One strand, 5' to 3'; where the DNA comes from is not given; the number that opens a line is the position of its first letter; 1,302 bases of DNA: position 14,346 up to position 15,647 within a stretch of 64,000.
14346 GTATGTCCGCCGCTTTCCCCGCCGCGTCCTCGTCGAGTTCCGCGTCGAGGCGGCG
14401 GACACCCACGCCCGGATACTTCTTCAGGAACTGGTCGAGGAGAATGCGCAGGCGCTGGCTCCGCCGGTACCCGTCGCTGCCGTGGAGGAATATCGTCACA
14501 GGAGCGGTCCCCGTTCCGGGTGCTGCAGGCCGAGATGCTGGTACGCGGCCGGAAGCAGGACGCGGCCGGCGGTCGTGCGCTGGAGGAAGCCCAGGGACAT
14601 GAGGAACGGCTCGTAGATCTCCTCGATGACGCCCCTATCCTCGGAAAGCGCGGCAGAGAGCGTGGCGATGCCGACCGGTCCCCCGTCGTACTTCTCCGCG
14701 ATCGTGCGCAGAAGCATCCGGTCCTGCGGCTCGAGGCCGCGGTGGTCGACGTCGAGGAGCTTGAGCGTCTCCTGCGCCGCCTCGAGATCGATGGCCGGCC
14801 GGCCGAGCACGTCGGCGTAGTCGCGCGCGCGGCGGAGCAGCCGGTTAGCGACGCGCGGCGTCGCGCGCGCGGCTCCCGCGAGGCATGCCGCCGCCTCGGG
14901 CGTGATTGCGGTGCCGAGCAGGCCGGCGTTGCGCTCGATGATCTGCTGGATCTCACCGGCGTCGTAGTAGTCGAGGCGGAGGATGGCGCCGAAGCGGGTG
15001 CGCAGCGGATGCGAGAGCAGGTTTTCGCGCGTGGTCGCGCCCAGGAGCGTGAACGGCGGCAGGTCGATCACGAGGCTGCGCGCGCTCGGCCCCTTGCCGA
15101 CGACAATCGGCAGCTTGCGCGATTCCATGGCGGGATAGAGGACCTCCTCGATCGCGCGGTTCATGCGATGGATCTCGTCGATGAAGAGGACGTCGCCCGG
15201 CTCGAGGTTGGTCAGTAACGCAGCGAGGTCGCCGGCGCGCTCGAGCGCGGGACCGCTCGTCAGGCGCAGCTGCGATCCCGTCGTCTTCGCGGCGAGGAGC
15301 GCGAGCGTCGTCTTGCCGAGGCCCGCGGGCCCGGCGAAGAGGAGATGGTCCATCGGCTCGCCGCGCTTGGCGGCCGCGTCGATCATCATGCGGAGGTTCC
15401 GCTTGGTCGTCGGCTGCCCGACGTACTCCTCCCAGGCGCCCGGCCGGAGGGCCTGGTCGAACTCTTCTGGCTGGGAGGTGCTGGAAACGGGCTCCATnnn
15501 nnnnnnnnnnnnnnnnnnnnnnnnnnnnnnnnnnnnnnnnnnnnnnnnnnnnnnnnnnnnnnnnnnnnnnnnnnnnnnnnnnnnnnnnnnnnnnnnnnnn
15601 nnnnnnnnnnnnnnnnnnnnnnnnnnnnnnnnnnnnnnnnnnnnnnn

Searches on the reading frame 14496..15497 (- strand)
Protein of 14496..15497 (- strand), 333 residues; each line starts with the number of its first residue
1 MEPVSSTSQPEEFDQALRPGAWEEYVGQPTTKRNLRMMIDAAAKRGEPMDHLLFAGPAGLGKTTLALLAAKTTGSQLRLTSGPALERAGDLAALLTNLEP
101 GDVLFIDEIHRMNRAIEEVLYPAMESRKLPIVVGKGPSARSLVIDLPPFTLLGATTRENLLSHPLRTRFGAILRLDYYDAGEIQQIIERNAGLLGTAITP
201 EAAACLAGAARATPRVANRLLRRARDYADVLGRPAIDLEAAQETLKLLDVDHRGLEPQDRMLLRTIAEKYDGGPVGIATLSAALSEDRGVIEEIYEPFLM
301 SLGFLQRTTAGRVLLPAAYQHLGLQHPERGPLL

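Call 17: find_related_loci(query=window:14496-15497:-, collection=genome_contigs, flank=6000)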
Query window:14496-15497:- (333 aa) in genome_contigs; peptide patterns used: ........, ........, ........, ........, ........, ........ (x = any residue, [..] = any of these).
600 stretches matched a pattern (row limit reached: there are more); 599 encode a relative of the query (tblastn E <= 1e-3); the best 80 are kept; 80 distinct loci.
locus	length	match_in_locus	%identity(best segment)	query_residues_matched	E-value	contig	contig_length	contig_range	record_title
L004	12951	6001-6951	56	9-325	5e-115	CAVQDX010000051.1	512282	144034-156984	MAG: uncultured delta proteobacterium isolate MFD01872.bin.2.71 genome assembly, contig: contig_73690, whole genome shot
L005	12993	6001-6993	55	4-328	4e-114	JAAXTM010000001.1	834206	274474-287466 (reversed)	MAG: Geobacteraceae bacterium isolate W4_Combined_metabat1_071 W4_Combined_metabat1_071_NODE_2, whole genome shotgun seq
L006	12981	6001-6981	54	1-327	9e-114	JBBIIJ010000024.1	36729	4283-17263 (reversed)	MAG: Sideroxydans sp. isolate EPF170215_bin_136 NODE_656_length_36729_cov_1.58098, whole genome shotgun sequence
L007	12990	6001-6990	54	2-328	2e-113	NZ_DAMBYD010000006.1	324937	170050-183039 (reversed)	MAG: Aminipila sp. isolate CTOTU49424 NODE_6_length_324937_cov_6.568366, whole genome shotgun sequence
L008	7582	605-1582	54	3-328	1e-113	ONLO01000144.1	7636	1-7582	uncultured Clostridiales bacterium isolate RUG420 genome assembly, contig: k87_32675052, whole genome shotgun sequence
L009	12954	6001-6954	56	11-328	3e-113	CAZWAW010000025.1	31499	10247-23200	MAG TPA_asm: uncultured Sporosarcina sp. isolate SRP329715_co1_351 genome assembly, contig: NODE_1968_length_31499_cov_1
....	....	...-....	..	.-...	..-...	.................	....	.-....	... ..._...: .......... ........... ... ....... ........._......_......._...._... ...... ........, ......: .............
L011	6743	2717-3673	55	7-325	2e-112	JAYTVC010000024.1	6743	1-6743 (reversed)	MAG: Pseudomonadota bacterium isolate GFS_5653 GFS_5653_23, whole genome shotgun sequence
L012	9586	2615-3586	53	6-327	2e-112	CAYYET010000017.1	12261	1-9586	MAG TPA_asm: uncultured Bdellovibrionales bacterium isolate SRP135725_co1_601 genome assembly, contig: NODE_7154_length_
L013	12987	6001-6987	53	7-330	1e-111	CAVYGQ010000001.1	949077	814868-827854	MAG: Candidatus Doudnabacteria bacterium isolate MFD03726.bin.1.74 genome assembly, contig: contig_17402, whole genome s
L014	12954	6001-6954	53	12-328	4e-111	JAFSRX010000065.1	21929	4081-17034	MAG: Eubacterium sp. isolate RGIG3418 Goat_Reticulum.Co__c1988891, whole genome shotgun sequence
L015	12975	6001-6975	53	5-329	4e-111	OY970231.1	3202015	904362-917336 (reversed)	MAG: uncultured Gammaproteobacteria bacterium isolate MFD05674.bin.1.62 genome assembly, chromosome: 1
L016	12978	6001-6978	53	4-327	1e-110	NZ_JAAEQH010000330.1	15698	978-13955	MAG: Neptuniibacter sp. isolate Gpa_13 GpaG_CONTIG4641440, whole genome shotgun sequence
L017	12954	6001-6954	52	9-326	9e-111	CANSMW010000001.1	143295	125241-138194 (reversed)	MAG TPA_asm: uncultured Clostridium sp. isolate SRR15510240_bin.42_metawrap_v1.3_MAG genome assembly, contig: NODE.104_l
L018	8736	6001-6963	53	7-327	4e-110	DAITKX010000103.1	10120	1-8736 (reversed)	MAG TPA_asm: Bacillota bacterium isolate CTOTU53 NODE_1984_length_10120_cov_2.705117, whole genome shotgun sequence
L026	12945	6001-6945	54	13-327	8e-110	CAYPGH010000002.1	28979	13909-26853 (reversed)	MAG TPA_asm: uncultured Candidatus Saccharibacteria bacterium isolate SRP050083_co2_53 genome assembly, contig: NODE_100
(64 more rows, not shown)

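Call 19: find_homologous_proteins(query=window:14496-15497:-, max_evalue=1e-60)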
Query window:14496-15497:- (333 aa): 7969 proteins with E <= 1e-60 among 8000 candidates; the best 120 are listed.
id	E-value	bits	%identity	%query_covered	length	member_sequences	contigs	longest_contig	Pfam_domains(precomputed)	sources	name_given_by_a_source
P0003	6.6e-212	721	100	100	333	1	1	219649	PF05491.20,PF17864.8,PF00004.36,PF05496.19,PF07728.21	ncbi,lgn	-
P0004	1.9e-188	644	89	100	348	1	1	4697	PF05491.20,PF17864.8,PF00004.36,PF05496.19,PF07728.21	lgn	-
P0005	3.4e-188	643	89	100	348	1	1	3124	PF05491.20,PF17864.8,PF00004.36,PF05496.19,PF07728.21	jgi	jgi:Holliday junction DNA helicase RuvB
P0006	5.1e-186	636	89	99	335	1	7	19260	PF05491.20,PF17864.8,PF00004.36,PF05496.19,PF07728.21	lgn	-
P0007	3.9e-184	630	87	100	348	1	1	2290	PF05491.20,PF17864.8,PF00004.36,PF05496.19,PF07728.21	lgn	-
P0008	3.3e-181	620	86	100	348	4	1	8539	PF05491.20,PF17864.8,PF00004.36,PF05496.19,PF07728.21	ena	-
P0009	6.8e-181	619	87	100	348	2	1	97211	PF05491.20,PF17864.8,PF00004.36,PF05496.19,PF07728.21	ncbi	-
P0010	1.7e-179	614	86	99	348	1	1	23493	PF05491.20,PF17864.8,PF00004.36,PF05496.19,PF07728.21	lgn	-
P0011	6.1e-178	609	86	100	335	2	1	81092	PF05491.20,PF17864.8,PF00004.36,PF05496.19,PF07728.21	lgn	-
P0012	1.2e-177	608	87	96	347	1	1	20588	PF05491.20,PF17864.8,PF00004.36,PF05496.19,PF07728.21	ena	-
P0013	5.7e-176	603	86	99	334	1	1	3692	PF05491.20,PF17864.8,PF00004.36,PF05496.19,PF07728.21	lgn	-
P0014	1.5e-174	598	84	100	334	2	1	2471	PF06068.20,PF05491.20,PF17864.8,PF00004.36,PF05496.19,PF07728.21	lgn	-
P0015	2.4e-174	597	84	99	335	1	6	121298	PF05491.20,PF17864.8,PF00004.36,PF05496.19,PF07728.21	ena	-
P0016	4.0e-171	587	84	99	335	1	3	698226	PF05491.20,PF17864.8,PF00004.36,PF05496.19,PF07728.21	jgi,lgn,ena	-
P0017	3.7e-147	508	73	95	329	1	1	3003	PF05491.20,PF17864.8,PF00004.36,PF05496.19,PF07728.21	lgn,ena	-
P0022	1.1e-142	493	71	95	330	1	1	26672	PF06068.20,PF05491.20,PF17864.8,PF00004.36,PF05496.19,PF07728.21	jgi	jgi:Holliday junction DNA helicase RuvB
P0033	1.0e-138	480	72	93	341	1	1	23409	PF06068.20,PF05491.20,PF17864.8,PF00004.36,PF05496.19,PF07728.21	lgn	-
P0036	1.3e-138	480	69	95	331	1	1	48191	PF06068.20,PF05491.20,PF17864.8,PF00004.36,PF05496.19,PF07728.21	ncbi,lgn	-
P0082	2.1e-135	469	65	97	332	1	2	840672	PF06068.20,PF05491.20,PF17864.8,PF00004.36,PF05496.19,PF07728.21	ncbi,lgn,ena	-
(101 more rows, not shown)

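Call 20: find_encoding_contigs(protein=P0006, flank=5000, max_places=3)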
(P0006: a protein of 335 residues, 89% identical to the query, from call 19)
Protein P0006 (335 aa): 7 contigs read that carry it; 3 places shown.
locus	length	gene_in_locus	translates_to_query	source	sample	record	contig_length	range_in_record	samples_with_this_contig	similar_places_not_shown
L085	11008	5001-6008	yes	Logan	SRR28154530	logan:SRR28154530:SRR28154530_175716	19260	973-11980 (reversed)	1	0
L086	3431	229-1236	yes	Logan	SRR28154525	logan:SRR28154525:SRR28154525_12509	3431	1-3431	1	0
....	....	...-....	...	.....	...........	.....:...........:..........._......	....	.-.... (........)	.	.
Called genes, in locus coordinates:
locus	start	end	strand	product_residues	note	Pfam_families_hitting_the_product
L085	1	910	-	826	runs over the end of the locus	PF00912:Transgly, PF00905:Transpeptidase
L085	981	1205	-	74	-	-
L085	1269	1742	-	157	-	PF02075:RuvC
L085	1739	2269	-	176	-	PF20772:TACO1_YebC_N, PF01709:Transcrip_reg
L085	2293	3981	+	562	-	PF05157:MshEN (weak), PF00437:T2SSE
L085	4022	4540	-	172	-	-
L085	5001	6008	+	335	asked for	PF05496:RuvB_N, PF07728:AAA_5 (weak), PF00004:AAA, PF17864:AAA_lid_4, PF05491:WHD_RuvB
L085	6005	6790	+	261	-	-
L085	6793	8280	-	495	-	PF01564:Spermine_synth, PF13649:Methyltransf_25 (faint)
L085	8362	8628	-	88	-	PF01649:Ribosomal_S20p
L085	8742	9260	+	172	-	PF01330:RuvA_N, PF14520:HHH_5, PF07499:RuvA_C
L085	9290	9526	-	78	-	-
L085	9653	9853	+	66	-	-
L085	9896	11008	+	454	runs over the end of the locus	PF23023:Anti-Pycsar_Apyc1, PF00753:Lactamase_B, PF16661:Lactamase_B_6, PF12706:Lactamase_B_2, PF10996:Beta-Casp, PF07521:RMMBL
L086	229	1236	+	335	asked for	PF05496:RuvB_N, PF07728:AAA_5 (weak), PF00004:AAA, PF17864:AAA_lid_4, PF05491:WHD_RuvB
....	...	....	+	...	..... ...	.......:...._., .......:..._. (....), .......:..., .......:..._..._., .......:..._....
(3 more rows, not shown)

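Call 21: find_encoding_contigs(protein=P0009, flank=5000, max_places=2)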
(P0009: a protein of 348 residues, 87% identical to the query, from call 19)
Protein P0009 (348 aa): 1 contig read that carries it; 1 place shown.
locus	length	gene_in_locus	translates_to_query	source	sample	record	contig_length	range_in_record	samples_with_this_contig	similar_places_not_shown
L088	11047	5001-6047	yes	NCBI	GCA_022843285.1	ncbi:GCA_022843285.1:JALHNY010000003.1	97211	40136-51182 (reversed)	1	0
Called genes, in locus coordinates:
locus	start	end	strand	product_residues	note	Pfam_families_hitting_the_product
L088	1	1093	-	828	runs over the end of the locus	PF00912:Transgly, PF00905:Transpeptidase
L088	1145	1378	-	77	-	-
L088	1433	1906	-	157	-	PF02075:RuvC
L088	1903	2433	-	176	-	PF20772:TACO1_YebC_N, PF01709:Transcrip_reg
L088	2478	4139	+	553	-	PF05157:MshEN (weak), PF00437:T2SSE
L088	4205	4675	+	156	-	PF00293:NUDIX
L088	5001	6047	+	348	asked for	PF05496:RuvB_N, PF07728:AAA_5 (weak), PF00004:AAA, PF17864:AAA_lid_4, PF05491:WHD_RuvB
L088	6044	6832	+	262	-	-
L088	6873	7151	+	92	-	PF01035:DNA_binding_1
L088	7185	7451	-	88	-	-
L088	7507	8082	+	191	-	PF01330:RuvA_N, PF14520:HHH_5, PF07499:RuvA_C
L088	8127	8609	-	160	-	-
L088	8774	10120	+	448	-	PF00753:Lactamase_B, PF23023:Anti-Pycsar_Apyc1, PF12706:Lactamase_B_2, PF16661:Lactamase_B_6 (weak), PF10996:Beta-Casp, PF07521:RMMBL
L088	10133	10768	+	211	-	PF18306:LDcluster4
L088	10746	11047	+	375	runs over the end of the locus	PF01490:Aa_trans (weak), PF03222:Trp_Tyr_perm (weak)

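Call 22: find_encoding_contigs(protein=P0011, flank=5000, max_places=2)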
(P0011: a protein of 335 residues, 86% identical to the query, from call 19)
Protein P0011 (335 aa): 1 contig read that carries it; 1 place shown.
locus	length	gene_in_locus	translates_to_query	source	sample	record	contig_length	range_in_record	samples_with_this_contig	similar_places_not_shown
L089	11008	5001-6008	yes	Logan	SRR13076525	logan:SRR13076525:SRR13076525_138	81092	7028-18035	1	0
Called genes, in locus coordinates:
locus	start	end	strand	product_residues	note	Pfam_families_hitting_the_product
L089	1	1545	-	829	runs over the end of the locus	PF00912:Transgly, PF00905:Transpeptidase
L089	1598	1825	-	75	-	-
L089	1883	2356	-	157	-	PF02075:RuvC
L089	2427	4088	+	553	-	PF05157:MshEN (weak), PF00437:T2SSE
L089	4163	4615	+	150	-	-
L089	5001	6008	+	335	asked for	PF05496:RuvB_N, PF07728:AAA_5 (weak), PF00004:AAA, PF17864:AAA_lid_4, PF05491:WHD_RuvB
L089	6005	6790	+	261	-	-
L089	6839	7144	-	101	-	-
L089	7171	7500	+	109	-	PF01035:DNA_binding_1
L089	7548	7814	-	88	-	-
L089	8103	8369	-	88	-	PF01649:Ribosomal_S20p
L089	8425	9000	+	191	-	PF01330:RuvA_N, PF14520:HHH_5, PF07499:RuvA_C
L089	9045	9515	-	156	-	-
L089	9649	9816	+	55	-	-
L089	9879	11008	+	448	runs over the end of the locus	PF00753:Lactamase_B, PF23023:Anti-Pycsar_Apyc1, PF12706:Lactamase_B_2, PF16661:Lactamase_B_6 (weak), PF10996:Beta-Casp, PF07521:RMMBL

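Call 23: find_encoding_contigs(protein=P0016, flank=5000, max_places=2)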
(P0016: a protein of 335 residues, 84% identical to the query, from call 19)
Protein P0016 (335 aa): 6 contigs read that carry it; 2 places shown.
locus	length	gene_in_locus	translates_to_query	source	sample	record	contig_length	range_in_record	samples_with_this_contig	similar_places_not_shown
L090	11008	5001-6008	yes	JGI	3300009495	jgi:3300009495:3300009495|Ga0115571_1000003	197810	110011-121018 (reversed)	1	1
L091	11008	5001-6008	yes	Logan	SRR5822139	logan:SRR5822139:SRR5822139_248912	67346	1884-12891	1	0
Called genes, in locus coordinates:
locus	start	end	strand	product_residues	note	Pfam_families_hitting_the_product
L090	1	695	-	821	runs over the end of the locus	PF00912:Transgly, PF00905:Transpeptidase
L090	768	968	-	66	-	-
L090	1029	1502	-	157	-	PF02075:RuvC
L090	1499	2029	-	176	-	PF20772:TACO1_YebC_N, PF01709:Transcrip_reg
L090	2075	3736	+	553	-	PF05157:MshEN (weak), PF00437:T2SSE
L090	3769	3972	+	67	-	PF26604:CBU_0592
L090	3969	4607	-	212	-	PF04677:CwfJ_C_1 (weak), PF01230:HIT, PF11969:DcpS_C (weak)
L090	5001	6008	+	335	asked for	PF05496:RuvB_N, PF07728:AAA_5 (weak), PF00004:AAA, PF17864:AAA_lid_4, PF05491:WHD_RuvB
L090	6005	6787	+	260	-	-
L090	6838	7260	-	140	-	-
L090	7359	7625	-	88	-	PF01649:Ribosomal_S20p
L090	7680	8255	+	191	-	PF01330:RuvA_N, PF14520:HHH_5, PF00633:HHH (faint), PF07499:RuvA_C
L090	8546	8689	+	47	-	-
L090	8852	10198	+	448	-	PF00753:Lactamase_B, PF23023:Anti-Pycsar_Apyc1, PF12706:Lactamase_B_2, PF16661:Lactamase_B_6 (weak), PF10996:Beta-Casp, PF07521:RMMBL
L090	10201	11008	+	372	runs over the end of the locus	-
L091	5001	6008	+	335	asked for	PF05496:RuvB_N, PF07728:AAA_5 (weak), PF00004:AAA, PF17864:AAA_lid_4, PF05491:WHD_RuvB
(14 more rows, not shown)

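Call 26: find_encoding_contigs(protein=P0015, flank=5000, max_places=3)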
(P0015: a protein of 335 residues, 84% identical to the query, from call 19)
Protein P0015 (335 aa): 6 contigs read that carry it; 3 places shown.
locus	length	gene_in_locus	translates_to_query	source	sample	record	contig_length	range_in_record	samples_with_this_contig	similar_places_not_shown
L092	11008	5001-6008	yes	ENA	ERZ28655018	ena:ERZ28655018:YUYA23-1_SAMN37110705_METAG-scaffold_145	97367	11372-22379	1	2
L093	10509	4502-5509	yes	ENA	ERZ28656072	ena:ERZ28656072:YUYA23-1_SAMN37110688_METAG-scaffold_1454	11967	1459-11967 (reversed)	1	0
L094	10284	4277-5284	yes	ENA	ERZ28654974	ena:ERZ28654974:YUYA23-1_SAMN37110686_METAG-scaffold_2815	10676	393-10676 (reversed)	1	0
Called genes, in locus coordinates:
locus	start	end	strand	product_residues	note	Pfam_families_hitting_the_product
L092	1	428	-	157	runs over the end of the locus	PF02075:RuvC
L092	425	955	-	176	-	PF20772:TACO1_YebC_N, PF01709:Transcrip_reg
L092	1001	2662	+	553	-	PF00437:T2SSE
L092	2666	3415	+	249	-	PF00291:PALP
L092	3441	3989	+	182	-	PF00293:NUDIX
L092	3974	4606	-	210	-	PF04677:CwfJ_C_1 (weak), PF11969:DcpS_C (weak), PF01230:HIT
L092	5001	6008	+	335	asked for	PF05496:RuvB_N, PF07728:AAA_5 (weak), PF00004:AAA, PF17864:AAA_lid_4, PF05491:WHD_RuvB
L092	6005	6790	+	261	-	-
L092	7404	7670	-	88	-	PF01649:Ribosomal_S20p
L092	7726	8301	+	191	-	PF01330:RuvA_N, PF14520:HHH_5, PF07499:RuvA_C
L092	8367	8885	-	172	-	-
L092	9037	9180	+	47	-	-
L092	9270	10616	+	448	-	PF00753:Lactamase_B, PF23023:Anti-Pycsar_Apyc1, PF12706:Lactamase_B_2, PF16661:Lactamase_B_6 (weak), PF10996:Beta-Casp, PF07521:RMMBL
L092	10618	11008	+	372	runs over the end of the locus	PF03222:Trp_Tyr_perm (weak)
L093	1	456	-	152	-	?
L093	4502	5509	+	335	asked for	PF05496:RuvB_N, PF07728:AAA_5 (weak), PF00004:AAA, PF17864:AAA_lid_4, PF05491:WHD_RuvB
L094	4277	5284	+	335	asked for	PF05496:RuvB_N, PF07728:AAA_5 (weak), PF00004:AAA, PF17864:AAA_lid_4, PF05491:WHD_RuvB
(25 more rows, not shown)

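Call 27: find_encoding_contigs(protein=P0012, flank=5000, max_places=2)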
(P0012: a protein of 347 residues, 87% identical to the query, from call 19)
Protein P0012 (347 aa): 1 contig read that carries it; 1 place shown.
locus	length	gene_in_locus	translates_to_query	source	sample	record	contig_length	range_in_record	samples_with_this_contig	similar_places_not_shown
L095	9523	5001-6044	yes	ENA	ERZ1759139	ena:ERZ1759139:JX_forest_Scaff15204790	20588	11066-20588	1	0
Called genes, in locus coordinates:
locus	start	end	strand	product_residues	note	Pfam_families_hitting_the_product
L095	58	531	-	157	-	PF02075:RuvC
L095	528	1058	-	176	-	PF20772:TACO1_YebC_N, PF01709:Transcrip_reg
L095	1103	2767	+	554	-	PF00437:T2SSE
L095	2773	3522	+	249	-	PF00291:PALP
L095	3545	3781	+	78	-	PF26604:CBU_0592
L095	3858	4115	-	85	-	-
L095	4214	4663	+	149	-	PF00293:NUDIX (weak)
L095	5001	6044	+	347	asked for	PF05496:RuvB_N, PF00004:AAA, PF07728:AAA_5 (weak), PF17864:AAA_lid_4, PF05491:WHD_RuvB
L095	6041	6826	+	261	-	-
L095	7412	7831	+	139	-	-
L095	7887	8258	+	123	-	PF00903:Glyoxalase, PF12681:Glyoxalase_2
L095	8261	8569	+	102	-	PF13671:AAA_33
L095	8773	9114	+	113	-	PF01035:DNA_binding_1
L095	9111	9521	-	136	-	?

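Call 28: find_encoding_contigs(protein=P0022, flank=10000, max_places=2)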
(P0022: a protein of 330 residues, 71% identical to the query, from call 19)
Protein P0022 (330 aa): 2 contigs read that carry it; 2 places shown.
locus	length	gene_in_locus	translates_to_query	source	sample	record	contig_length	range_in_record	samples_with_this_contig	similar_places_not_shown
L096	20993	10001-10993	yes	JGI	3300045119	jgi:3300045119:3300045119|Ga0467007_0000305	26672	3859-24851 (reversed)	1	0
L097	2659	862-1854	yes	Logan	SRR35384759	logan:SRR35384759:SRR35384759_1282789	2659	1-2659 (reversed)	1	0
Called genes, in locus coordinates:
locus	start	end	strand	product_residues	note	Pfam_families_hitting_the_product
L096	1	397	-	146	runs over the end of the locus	PF01424:R3H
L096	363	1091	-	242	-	PF02096:60KD_IMP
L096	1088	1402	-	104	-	PF00825:Ribonuclease_P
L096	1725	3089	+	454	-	PF11638:DnaA_N, PF00308:Bac_DnaA, PF00004:AAA (weak), PF00910:RNA_helicase (faint), PF01695:IstB_IS21 (weak), PF13401:AAA_22 (faint), PF08299:Bac_DnaA_C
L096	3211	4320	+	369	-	PF00712:DNA_pol3_beta, PF02767:DNA_pol3_beta_2, PF02768:DNA_pol3_beta_3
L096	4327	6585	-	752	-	PF00912:Transgly, PF00905:Transpeptidase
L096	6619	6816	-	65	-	-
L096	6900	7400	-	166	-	PF02075:RuvC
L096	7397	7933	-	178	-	PF20772:TACO1_YebC_N, PF01709:Transcrip_reg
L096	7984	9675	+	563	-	PF00437:T2SSE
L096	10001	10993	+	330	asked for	PF06068:TIP49 (weak), PF05496:RuvB_N, PF00004:AAA, PF07728:AAA_5, PF17864:AAA_lid_4, PF05491:WHD_RuvB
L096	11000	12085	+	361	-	-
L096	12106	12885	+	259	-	-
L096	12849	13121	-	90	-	PF01649:Ribosomal_S20p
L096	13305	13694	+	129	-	-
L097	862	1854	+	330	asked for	PF06068:TIP49 (weak), PF05496:RuvB_N, PF00004:AAA, PF07728:AAA_5, PF17864:AAA_lid_4, PF05491:WHD_RuvB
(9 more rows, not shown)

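Call 29: find_encoding_contigs(protein=P0033, flank=10000, max_places=2)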
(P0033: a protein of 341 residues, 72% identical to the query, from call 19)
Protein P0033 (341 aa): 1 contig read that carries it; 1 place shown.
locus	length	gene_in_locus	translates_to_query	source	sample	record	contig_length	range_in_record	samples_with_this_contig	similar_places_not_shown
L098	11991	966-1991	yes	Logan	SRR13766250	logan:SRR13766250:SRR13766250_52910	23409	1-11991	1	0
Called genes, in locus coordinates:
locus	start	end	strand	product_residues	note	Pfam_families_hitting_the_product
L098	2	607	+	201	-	?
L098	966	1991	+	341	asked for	PF06068:TIP49 (weak), PF05496:RuvB_N, PF00004:AAA, PF07728:AAA_5 (weak), PF17864:AAA_lid_4, PF05491:WHD_RuvB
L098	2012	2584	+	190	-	-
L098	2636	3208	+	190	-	PF00932:LTD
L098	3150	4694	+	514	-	PF01564:Spermine_synth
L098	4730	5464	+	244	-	PF12146:Hydrolase_4 (weak), PF00561:Abhydrolase_1 (weak), PF12697:Abhydrolase_6 (weak)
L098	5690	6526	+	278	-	-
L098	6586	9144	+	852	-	PF02739:5_3_exonuc_N, PF01367:5_3_exonuc, PF00476:DNA_pol_A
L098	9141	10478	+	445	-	PF00989:PAS (faint), PF08448:PAS_4 (faint), PF13426:PAS_9 (faint), PF00512:HisKA, PF13581:HATPase_c_2 (faint), PF02518:HATPase_c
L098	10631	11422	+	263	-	-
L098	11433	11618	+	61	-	-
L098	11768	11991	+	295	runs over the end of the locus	PF01149:Fapy_DNA_glyco, PF06831:H2TH, PF06827:zf-FPG_IleRS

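Call 33: find_encoding_contigs(protein=P0082, flank=10000, max_places=2)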
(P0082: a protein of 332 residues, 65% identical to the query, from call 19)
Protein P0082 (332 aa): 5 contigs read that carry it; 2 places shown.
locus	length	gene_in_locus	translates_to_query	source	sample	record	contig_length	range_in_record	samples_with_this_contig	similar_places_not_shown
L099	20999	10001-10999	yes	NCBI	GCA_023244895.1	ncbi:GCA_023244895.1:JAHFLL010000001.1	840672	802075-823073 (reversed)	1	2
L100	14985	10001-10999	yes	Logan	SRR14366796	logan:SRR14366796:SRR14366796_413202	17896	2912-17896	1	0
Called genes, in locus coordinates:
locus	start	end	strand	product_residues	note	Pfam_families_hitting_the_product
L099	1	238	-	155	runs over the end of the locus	-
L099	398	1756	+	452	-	PF11638:DnaA_N, PF00308:Bac_DnaA, PF01695:IstB_IS21 (weak), PF00004:AAA (faint), PF08299:Bac_DnaA_C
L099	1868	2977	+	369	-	PF00712:DNA_pol3_beta, PF02767:DNA_pol3_beta_2, PF02768:DNA_pol3_beta_3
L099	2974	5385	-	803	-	PF00912:Transgly, PF00905:Transpeptidase, PF17957:Big_7 (faint)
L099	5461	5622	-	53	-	-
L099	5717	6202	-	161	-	PF02075:RuvC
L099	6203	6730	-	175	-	PF20772:TACO1_YebC_N, PF01709:Transcrip_reg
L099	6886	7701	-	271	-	-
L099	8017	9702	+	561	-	PF00437:T2SSE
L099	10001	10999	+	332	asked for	PF06068:TIP49 (weak), PF05496:RuvB_N, PF07728:AAA_5, PF00004:AAA, PF17864:AAA_lid_4, PF05491:WHD_RuvB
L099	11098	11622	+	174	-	PF00932:LTD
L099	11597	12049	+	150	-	PF02367:TsaE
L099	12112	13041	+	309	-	PF02739:5_3_exonuc_N, PF01367:5_3_exonuc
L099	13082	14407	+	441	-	PF00989:PAS (weak), PF08448:PAS_4 (weak), PF13188:PAS_8 (weak), PF00512:HisKA, PF02518:HATPase_c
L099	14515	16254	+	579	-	PF01656:CbiA (weak), PF06418:CTP_synth_N, PF00117:GATase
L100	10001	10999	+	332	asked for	PF06068:TIP49 (weak), PF05496:RuvB_N, PF07728:AAA_5, PF00004:AAA, PF17864:AAA_lid_4, PF05491:WHD_RuvB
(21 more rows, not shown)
